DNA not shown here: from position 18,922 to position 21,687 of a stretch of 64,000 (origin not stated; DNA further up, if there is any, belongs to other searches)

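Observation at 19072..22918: Overlapping two-gene module: 4-TM protein plus 821-aa HExxH protein, candidate novel defence or abortive-infection system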

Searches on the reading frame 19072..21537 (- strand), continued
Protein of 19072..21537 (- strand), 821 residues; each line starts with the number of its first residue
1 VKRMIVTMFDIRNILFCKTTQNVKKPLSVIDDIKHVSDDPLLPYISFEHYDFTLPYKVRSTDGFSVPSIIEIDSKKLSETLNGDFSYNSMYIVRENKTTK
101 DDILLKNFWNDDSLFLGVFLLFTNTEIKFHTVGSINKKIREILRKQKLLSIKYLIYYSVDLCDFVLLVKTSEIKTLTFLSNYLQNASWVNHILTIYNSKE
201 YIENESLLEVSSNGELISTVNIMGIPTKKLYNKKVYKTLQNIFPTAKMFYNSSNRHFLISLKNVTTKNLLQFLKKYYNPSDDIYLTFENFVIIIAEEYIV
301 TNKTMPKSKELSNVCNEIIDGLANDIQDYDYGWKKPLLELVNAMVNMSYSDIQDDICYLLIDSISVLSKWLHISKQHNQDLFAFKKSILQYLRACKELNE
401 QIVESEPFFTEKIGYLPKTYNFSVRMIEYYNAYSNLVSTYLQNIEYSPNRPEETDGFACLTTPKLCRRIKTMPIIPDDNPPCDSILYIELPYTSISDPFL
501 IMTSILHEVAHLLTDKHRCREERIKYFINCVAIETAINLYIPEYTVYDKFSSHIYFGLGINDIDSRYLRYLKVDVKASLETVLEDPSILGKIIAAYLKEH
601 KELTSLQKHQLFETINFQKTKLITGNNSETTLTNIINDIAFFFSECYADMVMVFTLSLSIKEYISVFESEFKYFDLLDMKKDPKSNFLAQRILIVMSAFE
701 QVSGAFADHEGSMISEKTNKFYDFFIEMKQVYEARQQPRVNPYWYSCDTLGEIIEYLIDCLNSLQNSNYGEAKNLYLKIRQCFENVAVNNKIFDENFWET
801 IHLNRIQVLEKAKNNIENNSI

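Call 43: find_related_loci(query=A2, collection=genome_contigs, flank=10000)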
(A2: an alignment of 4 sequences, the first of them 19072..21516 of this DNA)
Query A2 (814 aa) in genome_contigs; peptide patterns used: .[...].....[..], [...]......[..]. (x = any residue, [..] = any of these).
33 stretches matched a pattern; 6 encode a relative of the query (tblastn E <= 1e-3); 6 distinct loci.
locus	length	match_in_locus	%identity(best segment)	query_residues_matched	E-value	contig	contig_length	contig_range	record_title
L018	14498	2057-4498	100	1-814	0e+0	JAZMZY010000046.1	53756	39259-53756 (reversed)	MAG: Acutalibacteraceae bacterium isolate T1900044749_TS20190415.MAGScoT_cleanbin_000015 SGB_2162_k141_4709730, whole ge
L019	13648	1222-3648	41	2-809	2e-180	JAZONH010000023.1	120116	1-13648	MAG: Acutalibacteraceae bacterium isolate T1900045641_YK20190335.MAGScoT_cleanbin_000003 SGB_8130_k141_2089115, whole ge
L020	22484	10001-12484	27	3-811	3e-60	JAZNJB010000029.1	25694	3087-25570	MAG: Acutalibacteraceae bacterium isolate T1900044682_TS20190148.MAGScoT_cleanbin_000007 SGB_1695_k141_1528148, whole ge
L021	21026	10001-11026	27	323-667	3e-32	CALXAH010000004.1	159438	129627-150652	MAG: uncultured Gemmiger sp. isolate BRZ_NC__bin37 genome assembly, contig: BRZ_NC__NODE_108_length_159438_cov_9.135912,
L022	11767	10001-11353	22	330-778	3e-23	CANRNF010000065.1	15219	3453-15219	MAG: uncultured Oscillospiraceae bacterium isolate Lapin-022__bin25 genome assembly, contig: Lapin-022__NODE_3833_length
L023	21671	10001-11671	21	144-668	8e-21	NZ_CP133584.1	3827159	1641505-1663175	Bengtsoniella intestinalis strain BP47G chromosome, complete genome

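Call 44: find_homologous_proteins(query=A5, max_evalue=0.00001)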
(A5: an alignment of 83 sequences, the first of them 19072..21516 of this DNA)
Query A5 (83 sequences) (814 aa, profile of the alignment): 3 proteins with E <= 0.00001 among 8000 candidates.
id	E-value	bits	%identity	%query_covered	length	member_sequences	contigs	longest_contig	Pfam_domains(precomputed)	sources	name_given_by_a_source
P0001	5.8e-165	569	100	100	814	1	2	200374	-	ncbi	-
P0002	3.3e-162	559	41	99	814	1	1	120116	-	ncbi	-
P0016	2.3e-119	418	31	99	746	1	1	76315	-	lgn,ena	-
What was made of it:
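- Tried and rejected: The third word-indexed protein search, using the 83-sequence profile, returned only 3 proteins and was largely wasted (call 44).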

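Call 46: find_encoding_contigs(protein=P0056, flank=8000, max_places=2)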
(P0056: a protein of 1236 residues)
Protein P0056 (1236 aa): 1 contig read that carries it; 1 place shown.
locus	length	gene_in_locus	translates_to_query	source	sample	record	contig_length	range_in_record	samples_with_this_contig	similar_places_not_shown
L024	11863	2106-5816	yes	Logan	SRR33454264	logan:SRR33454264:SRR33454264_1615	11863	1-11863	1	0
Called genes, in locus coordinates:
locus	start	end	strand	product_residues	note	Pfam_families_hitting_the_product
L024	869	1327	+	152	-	PF02481:DNA_processg_A (weak)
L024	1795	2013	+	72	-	-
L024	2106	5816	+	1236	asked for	-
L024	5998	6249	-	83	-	-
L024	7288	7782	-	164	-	-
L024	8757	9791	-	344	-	PF00078:RVT_1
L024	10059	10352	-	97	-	-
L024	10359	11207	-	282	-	PF24390:PRTase-CE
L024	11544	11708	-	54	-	-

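Call 47: find_encoding_contigs(protein=P0016, flank=8000, max_places=2)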
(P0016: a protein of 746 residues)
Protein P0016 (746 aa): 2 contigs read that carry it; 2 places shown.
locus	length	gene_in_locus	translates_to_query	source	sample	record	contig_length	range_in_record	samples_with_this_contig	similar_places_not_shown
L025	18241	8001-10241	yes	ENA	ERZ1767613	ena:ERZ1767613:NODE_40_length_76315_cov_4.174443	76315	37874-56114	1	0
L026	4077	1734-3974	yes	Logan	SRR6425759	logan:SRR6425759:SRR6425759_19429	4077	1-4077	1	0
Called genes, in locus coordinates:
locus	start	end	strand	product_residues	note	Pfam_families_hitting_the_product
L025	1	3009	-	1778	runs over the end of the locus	PF01471:PG_binding_1, PF08924:Rv2525c_GlyHyd-like, PF07705:CARDB (faint), PF18998:Flg_new_2, PF02368:Big_2 (weak)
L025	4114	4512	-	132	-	PF10502:Peptidase_S26, PF00717:Peptidase_S24 (weak), PF10502:Peptidase_S26 (weak)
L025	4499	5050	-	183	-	PF04542:Sigma70_r2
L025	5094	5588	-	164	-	PF11672:DUF3268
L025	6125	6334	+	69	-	-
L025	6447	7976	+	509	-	-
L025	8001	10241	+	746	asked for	-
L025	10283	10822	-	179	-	-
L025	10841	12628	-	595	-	-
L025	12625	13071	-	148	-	-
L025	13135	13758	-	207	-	-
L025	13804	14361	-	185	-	-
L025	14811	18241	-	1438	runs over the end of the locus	PF08341:TED (weak), PF13620:CarboxypepD_reg (faint), PF07495:Y_Y_Y (faint), PF17210:SdrD_B (faint), PF17802:SpaA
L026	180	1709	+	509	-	-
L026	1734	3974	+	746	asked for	-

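Call 50: find_encoding_contigs(protein=P0007, flank=8000, max_places=2)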
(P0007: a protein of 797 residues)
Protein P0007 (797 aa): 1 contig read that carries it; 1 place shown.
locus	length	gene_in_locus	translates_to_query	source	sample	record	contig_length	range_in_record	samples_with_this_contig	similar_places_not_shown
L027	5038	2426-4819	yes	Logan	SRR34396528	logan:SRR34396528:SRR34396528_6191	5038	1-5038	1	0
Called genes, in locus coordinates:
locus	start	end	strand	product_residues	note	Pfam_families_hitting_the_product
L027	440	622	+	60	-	-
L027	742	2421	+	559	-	-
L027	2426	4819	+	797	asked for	-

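Call 51: find_encoding_contigs(protein=P0028, flank=8000, max_places=2)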
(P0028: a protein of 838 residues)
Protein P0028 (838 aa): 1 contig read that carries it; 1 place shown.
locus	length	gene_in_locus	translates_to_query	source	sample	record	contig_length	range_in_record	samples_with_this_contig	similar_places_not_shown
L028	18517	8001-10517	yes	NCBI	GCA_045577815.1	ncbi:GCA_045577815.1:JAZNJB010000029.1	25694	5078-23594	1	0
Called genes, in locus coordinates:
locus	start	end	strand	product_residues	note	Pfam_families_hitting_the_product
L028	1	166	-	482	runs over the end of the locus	PF04055:Radical_SAM, PF06968:BATS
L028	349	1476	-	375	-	PF04055:Radical_SAM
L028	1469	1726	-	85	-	PF21699:TM1266-like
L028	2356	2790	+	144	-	PF03862:SpoVAC_SpoVAEB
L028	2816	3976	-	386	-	PF01757:Acyl_transf_3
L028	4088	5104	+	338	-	PF01210:NAD_Gly3P_dh_N (weak), PF02558:ApbA, PF08546:ApbA_C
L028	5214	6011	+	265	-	PF07451:SpoVAD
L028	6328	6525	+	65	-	-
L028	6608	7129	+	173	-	-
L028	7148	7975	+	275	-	-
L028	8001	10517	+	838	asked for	-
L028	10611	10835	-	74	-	-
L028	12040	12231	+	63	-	-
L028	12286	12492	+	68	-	-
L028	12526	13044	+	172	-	-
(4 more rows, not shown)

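Call 52: find_encoding_contigs(protein=P0061, flank=8000, max_places=2)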
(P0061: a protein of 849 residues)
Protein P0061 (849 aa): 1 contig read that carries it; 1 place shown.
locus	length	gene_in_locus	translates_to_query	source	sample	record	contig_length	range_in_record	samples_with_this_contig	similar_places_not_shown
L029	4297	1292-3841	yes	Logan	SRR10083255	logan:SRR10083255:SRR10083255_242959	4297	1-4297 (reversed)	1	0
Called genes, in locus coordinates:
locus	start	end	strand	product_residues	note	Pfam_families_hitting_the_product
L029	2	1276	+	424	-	?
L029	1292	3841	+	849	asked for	-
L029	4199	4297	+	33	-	?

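Call 53: predict_structure(alignment_id=A5)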
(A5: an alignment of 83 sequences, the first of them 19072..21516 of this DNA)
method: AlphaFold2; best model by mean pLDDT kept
length: 814 residues; sequences in the alignment: 83
mean_pLDDT: 90.5   pTM: 0.92
mean pLDDT of the five models: 90.5, 90.1, 89.6, 88.5, 88.2
residues with pLDDT >= 90: 599; 70-90: 166; 50-70: 49; < 50: 0
segments of 3 or more residues with pLDDT < 50: none
pLDDT, mean of each block of 10 residues (from residue 1): 94 81 88 90 94 91 93 90 94 95 95 89 92 93 94 95 94 92 94 77 76 93 77 93 87 94 92 89 91 73 94 95 94 97 93 96 92 91 96 89 69 82 97 89 70 94 88 79 93 97 92 95 98 97 96 75 94 97 98 97 97 90 91 97 97 94 84 90 96 87 71 88 85 86 97 96 94 96 93 95 94 66
secondary structure, 60 per line:
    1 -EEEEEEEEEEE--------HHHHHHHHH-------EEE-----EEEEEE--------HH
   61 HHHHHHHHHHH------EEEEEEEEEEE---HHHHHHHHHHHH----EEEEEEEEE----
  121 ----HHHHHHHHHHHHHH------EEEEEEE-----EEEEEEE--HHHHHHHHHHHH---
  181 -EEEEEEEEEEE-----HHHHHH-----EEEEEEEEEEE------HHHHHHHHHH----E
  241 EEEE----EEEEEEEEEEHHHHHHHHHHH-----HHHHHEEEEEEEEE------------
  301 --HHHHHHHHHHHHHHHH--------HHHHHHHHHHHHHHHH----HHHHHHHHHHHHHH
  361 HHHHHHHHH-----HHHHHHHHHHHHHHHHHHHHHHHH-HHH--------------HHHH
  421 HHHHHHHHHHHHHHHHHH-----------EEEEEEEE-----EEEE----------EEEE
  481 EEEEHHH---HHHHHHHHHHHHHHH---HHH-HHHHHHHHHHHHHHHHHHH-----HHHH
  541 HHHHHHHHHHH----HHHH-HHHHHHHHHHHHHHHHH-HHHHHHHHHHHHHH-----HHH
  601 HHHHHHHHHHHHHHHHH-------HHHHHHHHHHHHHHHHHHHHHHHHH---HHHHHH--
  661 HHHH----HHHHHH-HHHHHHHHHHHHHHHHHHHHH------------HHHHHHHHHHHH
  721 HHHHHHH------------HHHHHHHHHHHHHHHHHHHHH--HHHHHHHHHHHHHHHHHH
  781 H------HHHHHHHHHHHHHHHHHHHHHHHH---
elements in order (helices of 4 or more, strands of 3 or more residues): E2-12 H21-29 E37-39 E45-50 H59-71 E78-88 H92-103 E108-116 H125-138 E145-151 E157-163 H166-177 E182-192 H198-203 E209-219 H226-235 E240-244 E249-258 H259-269 H275-279 E280-288 H303-318 H327-342 H347-369 H375-398 H417-438 E450-457 E463-466 E477-484 H491-505 H513-531 H537-551 H556-559 H561-577 H579-592 H598-617 H625-649 H653-658 H661-664 H669-674 H676-696 H709-727 H740-760 H763-781 H788-811
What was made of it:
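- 19072..21516 (-): Large protein of 814 aa plus stop codon; founding member here of an unannotated putative gluzincin family. AlphaFold model with pLDDT 90.5 and pTM 0.92 (call 53).
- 20647..21516 (-): N-terminal domain, residues 1-290: repeated ferredoxin-like alpha+beta units. Secondary structure in call 53.
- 20203..20610 (-): Middle helical bundle, residues 303-438. Call 53.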

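Call 55: fold_search(model_id=the predicted structure, library=pdb)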
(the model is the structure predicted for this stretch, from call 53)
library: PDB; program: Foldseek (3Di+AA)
matches with E <= 10: 645; with E <= 0.001: 0
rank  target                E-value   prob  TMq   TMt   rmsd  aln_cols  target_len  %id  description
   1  4m08_A                2.6e-03  1.00  0.17  0.48   8.2       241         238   14  Crystal Structure of Mutant Chlorite Dismutase from Candidatus Nitrospira defluvii W145V (released 2014-01-15)
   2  3dtz_A                1.1e-02  1.00  0.18  0.59   4.8       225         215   12  Crystal structure of Putative Chlorite dismutase TA0507 (released 2008-08-05)
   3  3dtz_D                1.6e-02  1.00  0.19  0.60   4.5       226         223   12  Crystal structure of Putative Chlorite dismutase TA0507 (released 2008-08-05)
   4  3dtz_B                1.7e-02  1.00  0.18  0.58   4.9       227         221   13  Crystal structure of Putative Chlorite dismutase TA0507 (released 2008-08-05)
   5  9mhr_C                2.2e-02  1.00  0.18  0.56   6.5       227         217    9  G169L variant of Coproheme Decarboxylase from Streptomyces Coelicolor in complex with Monovinyl, Monopropionate Deuter (released 2025-10-22)
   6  9mhr_A                3.0e-02  1.00  0.18  0.57   6.4       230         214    9  G169L variant of Coproheme Decarboxylase from Streptomyces Coelicolor in complex with Monovinyl, Monopropionate Deuter (released 2025-10-22)
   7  9mhq_E                3.3e-02  1.00  0.19  0.60   6.3       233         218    8  G169V variant of Streptomyces coelicolor coproheme decarboxylase in complex with Monovinyl, Monopropionate Deuteroheme (released 2025-10-22)
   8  9miq_H                4.1e-02  1.00  0.18  0.54   5.5       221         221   10  Wild-type Coproheme Decarboxylase from Streptomyces Coelicolor in complex with Monovinyl, Monopropionate Deuteroheme (released 2025-10-22)
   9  9mhq_A                4.2e-02  1.00  0.19  0.58   6.4       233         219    9  G169V variant of Streptomyces coelicolor coproheme decarboxylase in complex with Monovinyl, Monopropionate Deuteroheme (released 2025-10-22)
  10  6xub_D                4.2e-02  1.00  0.17  0.50   6.1       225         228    8  Structure of coproheme decarboxylase from Corynebacterium diphteriae in complex with monovinyl monopropionyl deuterohe (released 2020-04-22)
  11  9miq_A                4.8e-02  1.00  0.18  0.54   6.8       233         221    9  Wild-type Coproheme Decarboxylase from Streptomyces Coelicolor in complex with Monovinyl, Monopropionate Deuteroheme (released 2025-10-22)
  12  9mhr_D                5.2e-02  1.00  0.18  0.54   6.8       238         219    9  G169L variant of Coproheme Decarboxylase from Streptomyces Coelicolor in complex with Monovinyl, Monopropionate Deuter (released 2025-10-22)
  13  9mhq_C                5.2e-02  1.00  0.18  0.53   6.8       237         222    9  G169V variant of Streptomyces coelicolor coproheme decarboxylase in complex with Monovinyl, Monopropionate Deuteroheme (released 2025-10-22)
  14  5t2k_A                5.7e-02  1.00  0.19  0.53   6.4       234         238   10  Geobacillus stearothermophilus HemQ with Manganese-Coproporphyrin III (released 2017-01-18)
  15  4wis_A                5.7e-02  0.13  0.09  0.11  31.5       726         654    9  Crystal structure of the lipid scramblase nhTMEM16 in crystal form 1 (released 2014-11-12)
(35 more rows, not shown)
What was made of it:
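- The N-terminal domain has a fold shared with cofactor-binding enzymes (call 55). The NisB hits in Foldseek are noise (probability 0.2, TM-score below 0.1, call 55).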

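Call 73: search_dna_similar(query=window:19075-21516:-, collection=plasmids, mode=protein, max_evalue=0.001, max_rows=30)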
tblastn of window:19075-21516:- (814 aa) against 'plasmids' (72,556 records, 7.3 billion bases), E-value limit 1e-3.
No match.

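Call 74: search_dna_similar(query=window:19075-21516:-, collection=phages, mode=protein, max_evalue=0.001, max_rows=30)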
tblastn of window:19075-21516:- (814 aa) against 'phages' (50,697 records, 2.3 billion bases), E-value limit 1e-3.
No match.

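Call 78: find_related_loci(query=A2, collection=viral_contigs, flank=8000)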
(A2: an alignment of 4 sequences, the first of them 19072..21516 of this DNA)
Query A2 (814 aa) in viral_contigs; peptide patterns used: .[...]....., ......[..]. (x = any residue, [..] = any of these).
20 stretches matched a pattern, but none encodes a relative of the query by tblastn (E <= 1e-3).
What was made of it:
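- Tried and rejected: The IMG/VR pattern scan found none (call 78).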

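Call 79: find_related_loci(query=A2, collection=metagenome_contigs, flank=8000)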
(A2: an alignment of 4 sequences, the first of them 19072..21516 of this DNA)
Query A2 (814 aa) in metagenome_contigs; peptide patterns used: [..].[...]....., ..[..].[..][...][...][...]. (x = any residue, [..] = any of these).
186 stretches matched a pattern; 9 encode a relative of the query (tblastn E <= 1e-3); 9 distinct loci.
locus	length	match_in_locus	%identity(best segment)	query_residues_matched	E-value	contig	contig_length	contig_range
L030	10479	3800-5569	23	126-725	4e-44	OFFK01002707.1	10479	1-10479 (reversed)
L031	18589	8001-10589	23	3-803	1e-36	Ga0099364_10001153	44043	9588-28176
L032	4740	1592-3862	22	126-804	5e-32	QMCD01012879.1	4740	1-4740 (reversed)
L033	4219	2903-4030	21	293-661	7e-18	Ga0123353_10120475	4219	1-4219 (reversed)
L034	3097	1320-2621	22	323-710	5e-15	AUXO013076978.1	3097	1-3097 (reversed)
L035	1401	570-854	31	609-710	9e-10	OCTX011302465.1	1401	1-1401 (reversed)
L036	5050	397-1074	23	442-658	7e-7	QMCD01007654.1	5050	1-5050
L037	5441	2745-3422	23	442-658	9e-7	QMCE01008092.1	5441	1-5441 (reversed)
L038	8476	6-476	24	553-700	4e-5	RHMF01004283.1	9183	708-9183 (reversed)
